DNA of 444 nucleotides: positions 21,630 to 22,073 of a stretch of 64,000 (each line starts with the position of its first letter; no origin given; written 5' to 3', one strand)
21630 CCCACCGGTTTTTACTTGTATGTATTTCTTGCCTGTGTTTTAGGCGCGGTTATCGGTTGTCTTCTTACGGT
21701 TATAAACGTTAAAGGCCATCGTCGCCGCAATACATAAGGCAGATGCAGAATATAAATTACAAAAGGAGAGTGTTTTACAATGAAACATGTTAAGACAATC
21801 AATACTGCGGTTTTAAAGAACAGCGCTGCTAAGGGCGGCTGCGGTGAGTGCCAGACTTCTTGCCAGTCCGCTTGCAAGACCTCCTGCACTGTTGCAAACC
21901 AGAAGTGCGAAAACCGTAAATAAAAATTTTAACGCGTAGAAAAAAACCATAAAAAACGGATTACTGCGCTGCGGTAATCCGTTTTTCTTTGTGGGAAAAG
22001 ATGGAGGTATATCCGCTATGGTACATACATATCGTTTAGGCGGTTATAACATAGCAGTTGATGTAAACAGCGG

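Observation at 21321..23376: A SCIFF ranthipeptide locus whose 47-aa precursor gene is missing from the ORF track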

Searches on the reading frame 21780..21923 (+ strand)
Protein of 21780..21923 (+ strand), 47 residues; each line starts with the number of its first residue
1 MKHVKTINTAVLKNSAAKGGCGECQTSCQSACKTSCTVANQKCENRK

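Call 3: search_protein_families(library=ncbifam, proteins=[window:21780-21923:+], max_evalue=0.01)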
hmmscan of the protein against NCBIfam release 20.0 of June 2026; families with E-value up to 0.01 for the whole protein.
window:21780-21923:+ (47 aa): 1 family
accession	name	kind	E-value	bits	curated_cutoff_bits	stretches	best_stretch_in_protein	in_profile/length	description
TIGR03973.1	six_Cys_in_45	equivalog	2.2e-23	81.9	50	1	2-44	1-43/43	six-cysteine ranthipeptide SCIFF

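Call 4: search_protein_families(library=pfam, proteins=[window:21780-21923:+], max_evalue=0.01)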
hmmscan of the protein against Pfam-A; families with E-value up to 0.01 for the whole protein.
window:21780-21923:+ (47 aa): 1 family
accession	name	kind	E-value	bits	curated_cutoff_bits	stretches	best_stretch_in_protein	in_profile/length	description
PF13165.11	SCIFF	-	3.4e-24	84.9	27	1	2-45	1-44/44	Six-cysteine peptide SCIFF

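Call 19: search_solved_structures(query=window:21780-21920:+, max_evalue=10, show_alignments=2)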
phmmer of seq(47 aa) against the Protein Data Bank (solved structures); distinct sequences matched with E-value up to 10: 3.
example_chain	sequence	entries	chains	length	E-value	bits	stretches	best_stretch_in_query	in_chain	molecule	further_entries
5wgg_B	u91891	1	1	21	0.0073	20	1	1-21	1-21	CteA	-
5d6s_A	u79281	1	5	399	0.14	16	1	16-40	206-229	Epoxyqueuosine reductase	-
2xsj_B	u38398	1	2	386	1.9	12.5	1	4-31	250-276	SULFITE REDUCTASE BETA SUBUNIT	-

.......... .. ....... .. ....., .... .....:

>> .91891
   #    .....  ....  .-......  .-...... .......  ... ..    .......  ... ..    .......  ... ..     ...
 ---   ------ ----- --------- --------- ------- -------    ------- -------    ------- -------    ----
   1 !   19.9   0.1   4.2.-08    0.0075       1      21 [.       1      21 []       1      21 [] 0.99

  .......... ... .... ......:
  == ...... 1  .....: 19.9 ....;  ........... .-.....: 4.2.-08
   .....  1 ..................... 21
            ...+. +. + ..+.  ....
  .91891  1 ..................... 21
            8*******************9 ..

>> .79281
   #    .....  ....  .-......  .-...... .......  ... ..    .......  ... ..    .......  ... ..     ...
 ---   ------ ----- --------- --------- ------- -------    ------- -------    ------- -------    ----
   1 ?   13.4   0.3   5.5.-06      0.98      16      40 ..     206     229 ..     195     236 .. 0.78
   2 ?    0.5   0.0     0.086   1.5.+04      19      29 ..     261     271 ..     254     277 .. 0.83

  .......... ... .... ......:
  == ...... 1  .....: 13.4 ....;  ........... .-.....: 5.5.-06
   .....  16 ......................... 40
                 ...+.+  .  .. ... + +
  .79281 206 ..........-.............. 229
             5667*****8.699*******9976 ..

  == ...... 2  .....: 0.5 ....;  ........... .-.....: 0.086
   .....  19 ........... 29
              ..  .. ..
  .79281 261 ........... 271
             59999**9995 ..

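Call 32: find_encoding_contigs(protein=window:21780-21923:+, flank=8000, max_places=10)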
Protein window:21780-21923:+ (47 aa): 4 contigs read that carry it; 4 places shown.
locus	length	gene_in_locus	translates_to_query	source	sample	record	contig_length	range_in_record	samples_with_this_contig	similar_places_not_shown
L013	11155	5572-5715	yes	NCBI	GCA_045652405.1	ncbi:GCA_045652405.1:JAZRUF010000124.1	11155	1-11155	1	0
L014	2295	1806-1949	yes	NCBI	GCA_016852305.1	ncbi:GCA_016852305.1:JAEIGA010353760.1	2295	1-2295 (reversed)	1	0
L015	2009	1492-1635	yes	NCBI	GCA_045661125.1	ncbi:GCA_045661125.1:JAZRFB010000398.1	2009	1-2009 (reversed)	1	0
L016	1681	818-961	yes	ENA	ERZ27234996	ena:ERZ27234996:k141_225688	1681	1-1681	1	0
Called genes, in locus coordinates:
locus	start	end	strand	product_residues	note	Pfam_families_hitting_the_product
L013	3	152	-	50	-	?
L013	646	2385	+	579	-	PF08486:SpoIID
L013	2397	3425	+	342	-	PF02547:Queuosine_synth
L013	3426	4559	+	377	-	PF01702:TGT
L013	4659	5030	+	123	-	PF02699:YajC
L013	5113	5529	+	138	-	PF12670:DUF3792 (weak)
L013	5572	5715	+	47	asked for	PF13165:SCIFF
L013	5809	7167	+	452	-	PF13353:Fer4_12, PF04055:Radical_SAM, PF13186:SPASM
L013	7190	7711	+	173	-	PF10688:Imp-YgjV (weak)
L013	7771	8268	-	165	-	PF12671:Amidase_6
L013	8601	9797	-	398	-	PF12704:MacB_PCD, PF02687:FtsX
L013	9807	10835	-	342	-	PF25917:BSH_RND (faint), PF25954:Beta-barrel_RND_2, PF25990:Beta-barrel_YknX, PF25989:YknX_C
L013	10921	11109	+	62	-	-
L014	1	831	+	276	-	?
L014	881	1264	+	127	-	PF02699:YajC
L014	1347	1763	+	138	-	PF12670:DUF3792 (weak)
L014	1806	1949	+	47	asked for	PF13165:SCIFF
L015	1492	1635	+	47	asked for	PF13165:SCIFF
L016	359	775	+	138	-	PF12670:DUF3792 (weak)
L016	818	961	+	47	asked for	PF13165:SCIFF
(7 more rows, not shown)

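Call 33: find_homologous_proteins(query=window:21780-21923:+, max_evalue=0.001)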
Query window:21780-21923:+ (47 aa): 5966 proteins with E <= 0.001 among 5974 candidates; the best 120 are listed.
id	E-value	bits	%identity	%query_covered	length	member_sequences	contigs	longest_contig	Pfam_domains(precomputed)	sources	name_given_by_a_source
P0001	1.3e-19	85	91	100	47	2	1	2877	PF13165.12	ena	-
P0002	3.0e-19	84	87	98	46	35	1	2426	PF13165.12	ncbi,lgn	ncbi:MAG: six-cysteine ranthipeptide SCIFF [Anaerotignaceae bacterium]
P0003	6.1e-19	83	89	98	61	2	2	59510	PF13165.12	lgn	-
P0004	8.9e-19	83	85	100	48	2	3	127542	PF13165.12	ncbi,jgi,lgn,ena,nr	ncbi:MAG: six-cysteine peptide SCIFF [Ruminococcaceae bacterium]|nr:six-cysteine peptide SCIFF [Osci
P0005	9.6e-19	83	91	100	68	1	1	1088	PF13165.12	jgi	-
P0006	1.0e-18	83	85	100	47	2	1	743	PF13165.12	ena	-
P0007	1.2e-18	82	89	98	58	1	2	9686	PF13165.12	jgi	jgi:predicted ribosomally synthesized six-cysteine peptide SCIFF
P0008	1.3e-18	82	91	96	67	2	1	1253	PF13165.12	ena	-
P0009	1.5e-18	82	87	98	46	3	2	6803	PF13165.12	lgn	-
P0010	1.6e-18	82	83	100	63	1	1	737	PF13165.12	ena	-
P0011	1.6e-18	82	85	100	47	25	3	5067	PF13165.12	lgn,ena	-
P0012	1.8e-18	82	91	98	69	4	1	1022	PF13165.12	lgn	-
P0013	2.0e-18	82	87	98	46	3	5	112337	PF13165.12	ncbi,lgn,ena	-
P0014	2.5e-18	81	89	96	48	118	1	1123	PF13165.12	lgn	-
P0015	2.6e-18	81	87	98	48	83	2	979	PF13165.12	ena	-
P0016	2.7e-18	81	85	100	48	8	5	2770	PF13165.12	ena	-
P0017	3.8e-18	81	89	94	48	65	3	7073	PF13165.12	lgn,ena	-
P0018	3.8e-18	81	87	100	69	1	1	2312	PF13165.12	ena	-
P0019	4.5e-18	81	89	100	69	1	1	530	PF13165.12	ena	-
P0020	4.8e-18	80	89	96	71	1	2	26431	PF13165.12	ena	-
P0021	5.0e-18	80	87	96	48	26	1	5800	PF13165.12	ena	-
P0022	5.3e-18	80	83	98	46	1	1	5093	PF13165.12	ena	-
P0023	5.6e-18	80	85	98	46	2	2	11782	PF13165.12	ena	-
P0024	5.8e-18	80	89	96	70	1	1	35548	PF13165.12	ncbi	-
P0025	5.8e-18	80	91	96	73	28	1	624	PF13165.12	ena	-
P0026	5.8e-18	80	87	100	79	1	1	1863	PF13165.12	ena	-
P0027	6.0e-18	80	87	98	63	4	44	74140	PF13165.12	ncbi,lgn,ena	-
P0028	6.3e-18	80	74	89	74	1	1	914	PF13165.12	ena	-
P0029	6.4e-18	80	87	96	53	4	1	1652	PF13165.12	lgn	-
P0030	6.7e-18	80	83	100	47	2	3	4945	PF13165.12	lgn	-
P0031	7.1e-18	80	89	96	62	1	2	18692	PF13165.12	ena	-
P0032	7.3e-18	80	87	100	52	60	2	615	PF13165.12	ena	-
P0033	7.6e-18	80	87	100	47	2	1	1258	PF13165.12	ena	-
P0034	8.8e-18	80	87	98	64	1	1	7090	PF13165.12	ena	-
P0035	1.0e-17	79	87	100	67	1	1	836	PF13165.12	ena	-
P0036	1.0e-17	79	81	100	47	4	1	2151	PF13165.12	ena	-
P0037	1.0e-17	79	83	98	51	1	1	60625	PF13165.12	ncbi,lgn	-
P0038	1.1e-17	79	87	98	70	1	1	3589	PF13165.12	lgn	-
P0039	1.1e-17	79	85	98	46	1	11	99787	PF13165.12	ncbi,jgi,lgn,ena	ncbi:MAG: six-cysteine ranthipeptide SCIFF [Ruminiclostridium sp.]|jgi:predicted ribosomally synthes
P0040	1.2e-17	79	85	98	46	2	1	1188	PF13165.12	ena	-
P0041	1.2e-17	79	85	100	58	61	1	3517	PF13165.12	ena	-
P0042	1.2e-17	79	83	100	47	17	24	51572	PF13165.12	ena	-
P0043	1.3e-17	79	80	98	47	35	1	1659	PF13165.12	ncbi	-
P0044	1.3e-17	79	83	98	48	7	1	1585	PF13165.12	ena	-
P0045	1.3e-17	79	89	96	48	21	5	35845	PF13165.12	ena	-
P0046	1.4e-17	79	85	98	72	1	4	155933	PF13165.12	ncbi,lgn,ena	-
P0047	1.4e-17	79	89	96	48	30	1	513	PF13165.12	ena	-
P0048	1.5e-17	79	83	100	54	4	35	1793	PF13165.12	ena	-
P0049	1.5e-17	79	87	98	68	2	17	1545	PF13165.12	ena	-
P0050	1.5e-17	79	85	100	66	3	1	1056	PF13165.12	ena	-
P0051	1.6e-17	79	85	98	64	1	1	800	PF13165.12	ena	-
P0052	1.6e-17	79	85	98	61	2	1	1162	PF13165.12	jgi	jgi:predicted ribosomally synthesized six-cysteine peptide SCIFF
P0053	1.6e-17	79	85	100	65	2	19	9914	PF13165.12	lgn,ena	-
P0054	1.6e-17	79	87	96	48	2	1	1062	PF13165.12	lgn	-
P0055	1.6e-17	79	83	100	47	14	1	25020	PF13165.12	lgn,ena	-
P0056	1.7e-17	79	89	94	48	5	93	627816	PF13165.12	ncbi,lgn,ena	-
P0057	1.7e-17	79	85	100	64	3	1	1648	PF13165.12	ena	-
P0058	1.7e-17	79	85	100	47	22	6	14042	PF13165.12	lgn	-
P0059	1.8e-17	79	87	96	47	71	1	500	PF13165.12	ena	-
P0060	1.8e-17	79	87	98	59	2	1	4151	PF13165.12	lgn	-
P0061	1.9e-17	79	89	96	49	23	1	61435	PF13165.12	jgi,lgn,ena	-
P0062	1.9e-17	79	85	98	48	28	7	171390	PF13165.12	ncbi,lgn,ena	-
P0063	1.9e-17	79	83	98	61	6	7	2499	PF13165.12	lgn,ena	-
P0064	1.9e-17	79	83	98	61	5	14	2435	PF13165.12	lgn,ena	-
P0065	2.0e-17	79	83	98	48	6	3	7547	PF13165.12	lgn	-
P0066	2.0e-17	79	87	96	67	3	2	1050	PF13165.12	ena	-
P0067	2.0e-17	79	83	98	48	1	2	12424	PF13165.12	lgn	-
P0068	2.1e-17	79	83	98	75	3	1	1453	PF13165.12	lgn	-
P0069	2.1e-17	79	79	100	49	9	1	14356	PF13165.12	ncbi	-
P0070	2.1e-17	79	81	100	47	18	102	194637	PF13165.12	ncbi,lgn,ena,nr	ncbi:MAG: six-cysteine ranthipeptide SCIFF [Lachnospirales bacterium]|nr:six-cysteine ranthipeptide 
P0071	2.1e-17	79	84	96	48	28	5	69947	PF13165.12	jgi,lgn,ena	-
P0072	2.3e-17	78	84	96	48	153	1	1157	PF13165.12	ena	-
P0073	2.3e-17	78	87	98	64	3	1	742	PF13165.12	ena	-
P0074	2.4e-17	78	85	98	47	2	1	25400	PF13165.12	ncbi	-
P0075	2.5e-17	78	85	98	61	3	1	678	PF13165.12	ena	-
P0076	2.5e-17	78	83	100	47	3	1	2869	PF13165.12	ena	-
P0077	2.6e-17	78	83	100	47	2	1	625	PF13165.12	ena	-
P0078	2.6e-17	78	83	100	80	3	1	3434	PF13165.12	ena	-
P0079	2.7e-17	78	89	96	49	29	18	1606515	PF13165.12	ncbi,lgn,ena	-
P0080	2.7e-17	78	85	98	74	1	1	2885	PF13165.12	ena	-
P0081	2.7e-17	78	85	98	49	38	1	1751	PF13165.12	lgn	-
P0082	2.8e-17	78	83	98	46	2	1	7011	PF13165.12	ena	-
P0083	2.8e-17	78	85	98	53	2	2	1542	PF13165.12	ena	-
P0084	2.9e-17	78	91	96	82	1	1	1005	PF13165.12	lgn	-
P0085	3.0e-17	78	86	94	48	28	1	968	PF13165.12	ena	-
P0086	3.0e-17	78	83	98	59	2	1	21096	PF13165.12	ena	-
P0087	3.2e-17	78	83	100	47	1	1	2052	PF13165.12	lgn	-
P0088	3.2e-17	78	87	96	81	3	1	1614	PF13165.12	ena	-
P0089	3.2e-17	78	83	98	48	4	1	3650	PF13165.12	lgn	-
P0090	3.3e-17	78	87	96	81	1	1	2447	PF13165.12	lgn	-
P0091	3.3e-17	78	81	100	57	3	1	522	PF13165.12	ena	-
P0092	3.5e-17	78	84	96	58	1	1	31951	PF13165.12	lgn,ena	-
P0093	3.5e-17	78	85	100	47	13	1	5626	PF13165.12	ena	-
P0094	3.6e-17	78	91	94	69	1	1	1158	PF13165.12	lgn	-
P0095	3.6e-17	78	83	98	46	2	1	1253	PF13165.12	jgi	-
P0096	3.7e-17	78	85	98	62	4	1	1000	PF13165.12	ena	-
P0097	3.7e-17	78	87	96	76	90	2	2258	PF13165.12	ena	-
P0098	3.8e-17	78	85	100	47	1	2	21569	PF13165.12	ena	-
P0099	3.9e-17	78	81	100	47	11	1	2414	PF13165.12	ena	-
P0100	4.1e-17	78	85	98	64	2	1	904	PF13165.12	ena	-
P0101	4.1e-17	78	85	98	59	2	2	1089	PF13165.12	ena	-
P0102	4.2e-17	78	87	98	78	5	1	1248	PF13165.12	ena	-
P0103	4.3e-17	78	84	96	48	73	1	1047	PF13165.12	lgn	-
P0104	4.3e-17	78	87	98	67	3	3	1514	PF13165.12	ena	-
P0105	4.4e-17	78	80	98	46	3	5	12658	PF13165.12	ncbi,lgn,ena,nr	ncbi:MAG: six-cysteine ranthipeptide SCIFF [Firmicutes bacterium]|nr:six-cysteine ranthipeptide SCIF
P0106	4.6e-17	77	83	100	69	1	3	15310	PF13165.12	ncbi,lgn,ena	-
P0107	4.8e-17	77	87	100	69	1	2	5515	PF13165.12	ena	-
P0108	5.0e-17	77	89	96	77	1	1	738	PF13165.12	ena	-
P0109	5.1e-17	77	83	98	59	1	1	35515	PF13165.12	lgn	-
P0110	5.2e-17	77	85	98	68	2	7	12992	PF13165.12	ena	-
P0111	5.2e-17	77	84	96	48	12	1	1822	PF13165.12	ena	-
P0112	5.3e-17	77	85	98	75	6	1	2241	PF13165.12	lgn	-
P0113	5.4e-17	77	80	98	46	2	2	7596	PF13165.12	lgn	-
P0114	5.4e-17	77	87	96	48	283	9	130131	PF13165.12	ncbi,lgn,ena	-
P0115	5.5e-17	77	83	98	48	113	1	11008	PF13165.12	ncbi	-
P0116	5.5e-17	77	85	98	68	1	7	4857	PF13165.12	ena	-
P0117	5.6e-17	77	80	98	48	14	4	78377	PF13165.12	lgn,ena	-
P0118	5.7e-17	77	84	96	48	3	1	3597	PF13165.12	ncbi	ncbi:MAG: six-cysteine ranthipeptide SCIFF [Butyricicoccaceae bacterium]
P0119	5.8e-17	77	87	98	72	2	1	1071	PF13165.12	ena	-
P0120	5.8e-17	77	81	100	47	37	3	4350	PF13165.12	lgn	-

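Call 34: find_encoding_contigs(protein=P0070, flank=5000, max_places=3)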
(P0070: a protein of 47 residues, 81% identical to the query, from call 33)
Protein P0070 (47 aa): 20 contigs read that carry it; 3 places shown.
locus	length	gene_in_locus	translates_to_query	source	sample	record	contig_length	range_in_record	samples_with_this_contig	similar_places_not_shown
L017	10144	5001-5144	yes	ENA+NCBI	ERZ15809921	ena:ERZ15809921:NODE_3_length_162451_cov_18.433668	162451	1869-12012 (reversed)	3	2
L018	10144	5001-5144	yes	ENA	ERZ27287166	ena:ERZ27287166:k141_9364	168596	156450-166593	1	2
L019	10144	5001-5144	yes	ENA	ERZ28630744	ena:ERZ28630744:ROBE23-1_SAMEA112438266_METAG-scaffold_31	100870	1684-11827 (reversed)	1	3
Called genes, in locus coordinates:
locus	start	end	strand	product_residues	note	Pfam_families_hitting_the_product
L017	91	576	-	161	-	PF00578:AhpC-TSA, PF08534:Redoxin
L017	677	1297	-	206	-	-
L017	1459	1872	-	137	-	-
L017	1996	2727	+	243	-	PF01479:S4 (weak), PF00849:PseudoU_synth_2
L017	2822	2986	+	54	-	-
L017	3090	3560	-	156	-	PF01668:SmpB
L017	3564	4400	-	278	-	PF02811:PHP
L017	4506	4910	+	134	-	PF12670:DUF3792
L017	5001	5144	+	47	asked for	PF13165:SCIFF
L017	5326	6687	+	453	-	PF04055:Radical_SAM, PF13353:Fer4_12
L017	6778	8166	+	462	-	PF21760:SecD_1st, PF22599:SecDF_P1_head, PF00873:ACR_tran (weak), PF02355:SecD_SecF_C, PF03176:MMPL (weak)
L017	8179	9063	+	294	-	PF02355:SecD_SecF_C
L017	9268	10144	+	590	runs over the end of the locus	PF01368:DHH, PF02272:DHHA1, PF17768:RecJ_OB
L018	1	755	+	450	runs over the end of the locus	PF00772:DnaB, PF03796:DnaB_C, PF06745:ATPase (weak), PF13481:AAA_25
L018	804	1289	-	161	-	PF00578:AhpC-TSA, PF08534:Redoxin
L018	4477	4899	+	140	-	PF12670:DUF3792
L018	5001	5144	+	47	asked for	PF13165:SCIFF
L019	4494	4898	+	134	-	PF12670:DUF3792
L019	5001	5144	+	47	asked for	PF13165:SCIFF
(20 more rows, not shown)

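Call 35: find_encoding_contigs(protein=P0079, flank=5000, max_places=3)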
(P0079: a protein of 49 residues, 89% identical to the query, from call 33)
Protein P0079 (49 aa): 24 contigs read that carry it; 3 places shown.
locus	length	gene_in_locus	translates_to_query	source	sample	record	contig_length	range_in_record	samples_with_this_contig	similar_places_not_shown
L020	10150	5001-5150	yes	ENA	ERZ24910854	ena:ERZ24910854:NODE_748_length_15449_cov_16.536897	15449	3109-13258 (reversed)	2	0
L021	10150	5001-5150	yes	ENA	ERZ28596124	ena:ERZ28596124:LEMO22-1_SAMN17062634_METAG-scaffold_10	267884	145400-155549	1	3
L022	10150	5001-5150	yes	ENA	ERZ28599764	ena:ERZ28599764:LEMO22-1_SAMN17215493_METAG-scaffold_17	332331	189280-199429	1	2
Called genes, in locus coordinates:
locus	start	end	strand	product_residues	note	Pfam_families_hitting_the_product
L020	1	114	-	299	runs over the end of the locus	PF00701:DHDPS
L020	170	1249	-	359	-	PF01118:Semialdhyde_dh, PF02774:Semialdhyde_dhC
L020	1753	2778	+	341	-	PF02547:Queuosine_synth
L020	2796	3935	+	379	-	PF01702:TGT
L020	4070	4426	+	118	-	PF02699:YajC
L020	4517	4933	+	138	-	PF12670:DUF3792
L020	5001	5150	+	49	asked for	PF13165:SCIFF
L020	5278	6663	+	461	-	PF13353:Fer4_12, PF04055:Radical_SAM, PF13186:SPASM (weak)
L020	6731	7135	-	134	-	-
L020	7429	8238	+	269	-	PF03446:NAD_binding_2 (weak), PF03807:F420_oxidored, PF14748:P5CR_dimer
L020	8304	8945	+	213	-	PF01944:SpoIIM (weak)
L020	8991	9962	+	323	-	PF02899:Phage_int_SAM_1, PF13495:Phage_int_SAM_4 (weak), PF00589:Phage_integrase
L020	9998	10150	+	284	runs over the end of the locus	PF04854:DUF624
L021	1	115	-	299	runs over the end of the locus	PF00701:DHDPS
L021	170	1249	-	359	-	PF01118:Semialdhyde_dh, PF02774:Semialdhyde_dhC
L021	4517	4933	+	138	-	PF12670:DUF3792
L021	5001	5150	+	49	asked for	PF13165:SCIFF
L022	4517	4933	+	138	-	PF12670:DUF3792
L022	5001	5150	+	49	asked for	PF13165:SCIFF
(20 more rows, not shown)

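Call 36: find_encoding_contigs(protein=P0039, flank=5000, max_places=3)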
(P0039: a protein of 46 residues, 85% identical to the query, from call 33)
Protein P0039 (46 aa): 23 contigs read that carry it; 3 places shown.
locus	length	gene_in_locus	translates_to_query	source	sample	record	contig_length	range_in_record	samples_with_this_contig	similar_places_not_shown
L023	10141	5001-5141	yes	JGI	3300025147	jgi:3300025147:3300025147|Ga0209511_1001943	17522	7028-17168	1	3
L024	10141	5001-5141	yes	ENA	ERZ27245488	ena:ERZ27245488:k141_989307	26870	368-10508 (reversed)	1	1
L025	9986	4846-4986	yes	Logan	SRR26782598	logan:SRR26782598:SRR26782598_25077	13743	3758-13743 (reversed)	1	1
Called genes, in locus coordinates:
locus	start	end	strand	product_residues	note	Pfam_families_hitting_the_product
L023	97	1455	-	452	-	PF00696:AA_kinase, PF13840:ACT_7 (weak), PF01842:ACT (weak), PF22468:ACT_9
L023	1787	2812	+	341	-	PF02547:Queuosine_synth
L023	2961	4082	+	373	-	PF01702:TGT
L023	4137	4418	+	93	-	PF02699:YajC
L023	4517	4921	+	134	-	PF12670:DUF3792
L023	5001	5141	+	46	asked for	PF13165:SCIFF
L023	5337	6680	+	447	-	PF04055:Radical_SAM, PF13353:Fer4_12, PF13186:SPASM (weak)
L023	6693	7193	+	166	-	PF00132:Hexapep, PF14602:Hexapep_2 (faint), PF25087:GMPPB_C, PF25084:LbH_EIF2B (weak), PF00132:Hexapep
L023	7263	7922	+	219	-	PF01966:HD (weak)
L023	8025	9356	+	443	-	PF21760:SecD_1st (faint), PF22599:SecDF_P1_head, PF00873:ACR_tran (weak), PF02355:SecD_SecF_C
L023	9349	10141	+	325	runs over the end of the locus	PF02355:SecD_SecF_C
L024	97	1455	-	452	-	PF00696:AA_kinase, PF13840:ACT_7 (weak), PF01842:ACT (weak), PF22468:ACT_9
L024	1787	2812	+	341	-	PF02547:Queuosine_synth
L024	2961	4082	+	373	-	PF01702:TGT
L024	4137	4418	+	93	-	PF02699:YajC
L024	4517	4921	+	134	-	PF12670:DUF3792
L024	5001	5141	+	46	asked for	PF13165:SCIFF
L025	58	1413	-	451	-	PF00696:AA_kinase, PF13840:ACT_7, PF01842:ACT (weak), PF22468:ACT_9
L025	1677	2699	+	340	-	PF02547:Queuosine_synth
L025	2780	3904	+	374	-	PF01702:TGT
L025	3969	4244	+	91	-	PF02699:YajC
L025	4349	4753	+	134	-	PF12670:DUF3792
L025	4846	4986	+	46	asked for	PF13165:SCIFF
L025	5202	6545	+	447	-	PF04055:Radical_SAM, PF13353:Fer4_12, PF13186:SPASM (weak)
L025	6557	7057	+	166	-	PF00132:Hexapep, PF14602:Hexapep_2 (faint), PF25084:LbH_EIF2B (weak), PF25087:GMPPB_C (weak), PF00132:Hexapep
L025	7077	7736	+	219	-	PF01966:HD (weak)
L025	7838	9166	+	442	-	PF21760:SecD_1st (weak), PF22599:SecDF_P1_head, PF00873:ACR_tran (weak), PF02355:SecD_SecF_C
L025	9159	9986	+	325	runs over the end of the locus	PF02355:SecD_SecF_C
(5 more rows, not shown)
